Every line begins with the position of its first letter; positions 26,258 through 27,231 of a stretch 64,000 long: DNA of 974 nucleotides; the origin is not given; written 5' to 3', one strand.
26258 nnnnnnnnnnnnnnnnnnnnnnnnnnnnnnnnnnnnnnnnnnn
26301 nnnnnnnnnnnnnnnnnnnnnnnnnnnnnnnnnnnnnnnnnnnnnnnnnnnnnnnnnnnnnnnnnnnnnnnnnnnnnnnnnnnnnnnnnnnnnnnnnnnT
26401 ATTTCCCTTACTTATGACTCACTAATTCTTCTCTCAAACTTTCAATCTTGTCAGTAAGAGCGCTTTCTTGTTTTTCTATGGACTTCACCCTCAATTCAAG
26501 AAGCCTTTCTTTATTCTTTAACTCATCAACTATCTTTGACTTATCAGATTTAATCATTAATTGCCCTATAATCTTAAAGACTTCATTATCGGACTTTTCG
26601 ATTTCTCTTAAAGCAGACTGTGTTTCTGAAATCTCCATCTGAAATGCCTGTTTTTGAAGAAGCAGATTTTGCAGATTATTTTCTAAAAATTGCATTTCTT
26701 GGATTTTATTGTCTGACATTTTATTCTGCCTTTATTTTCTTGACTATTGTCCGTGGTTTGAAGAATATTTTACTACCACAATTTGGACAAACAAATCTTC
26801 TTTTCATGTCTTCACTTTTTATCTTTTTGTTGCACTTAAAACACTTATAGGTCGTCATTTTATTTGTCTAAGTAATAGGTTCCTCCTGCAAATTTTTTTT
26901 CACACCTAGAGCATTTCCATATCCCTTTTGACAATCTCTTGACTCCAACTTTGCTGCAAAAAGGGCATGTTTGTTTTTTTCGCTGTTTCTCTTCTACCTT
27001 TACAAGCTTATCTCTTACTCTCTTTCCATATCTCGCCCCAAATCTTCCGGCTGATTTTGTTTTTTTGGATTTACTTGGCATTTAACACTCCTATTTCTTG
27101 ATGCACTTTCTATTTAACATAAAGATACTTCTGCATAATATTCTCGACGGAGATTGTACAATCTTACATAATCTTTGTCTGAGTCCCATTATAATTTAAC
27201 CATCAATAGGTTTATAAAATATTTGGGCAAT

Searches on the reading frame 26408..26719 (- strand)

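Call 73: search_protein_families(library=pfam, max_evalue=0.001, proteins=[window:26408-26719:-])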
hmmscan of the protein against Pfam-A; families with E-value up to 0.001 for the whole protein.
window:26408-26719:- (103 aa): 1 family
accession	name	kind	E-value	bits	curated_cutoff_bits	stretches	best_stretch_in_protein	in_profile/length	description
PF01920.25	Prefoldin_2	-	1.8e-14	54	27.6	1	4-99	2-99/106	Prefoldin subunit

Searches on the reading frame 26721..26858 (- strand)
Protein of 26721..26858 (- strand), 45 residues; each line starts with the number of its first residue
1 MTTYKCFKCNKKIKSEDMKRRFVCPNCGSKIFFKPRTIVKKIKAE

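Call 73: search_protein_families(library=pfam, max_evalue=0.001, proteins=[window:26721-26858:-])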
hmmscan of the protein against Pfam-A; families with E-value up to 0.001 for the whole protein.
window:26721-26858:- (45 aa): 5 families
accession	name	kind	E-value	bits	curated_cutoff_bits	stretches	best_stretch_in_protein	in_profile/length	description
PF07754.17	HVO_2753_ZBP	-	1.6e-05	25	33.2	1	6-31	1-26/46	Small zinc finger protein HVO_2753-like, Zn-binding pocket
PF14369.11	Zn_ribbon_19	-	6.5e-05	23.4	30.8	1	3-29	2-29/35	zinc-ribbon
PF18439.7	zf_UBZ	-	0.00012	22.1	25.6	0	2-18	1-17/32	Ubiquitin-Binding Zinc Finger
PF08271.17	Zn_Ribbon_TF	-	0.0006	19.7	29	1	4-31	1-29/43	TFIIB zinc-binding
PF23455.1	DUF7129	-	0.00079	19.6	30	1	3-31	11-37/45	Domain of unknown function (DUF7129)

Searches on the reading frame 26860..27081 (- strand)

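Call 73: search_protein_families(library=pfam, max_evalue=0.001, proteins=[window:26860-27081:-])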
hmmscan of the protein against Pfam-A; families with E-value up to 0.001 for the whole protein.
window:26860-27081:- (73 aa): 1 family
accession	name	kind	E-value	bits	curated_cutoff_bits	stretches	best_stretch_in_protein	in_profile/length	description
PF01780.25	Ribosomal_L37ae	-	5.9e-25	87.6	21.9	1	5-71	2-68/85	Ribosomal L37ae protein family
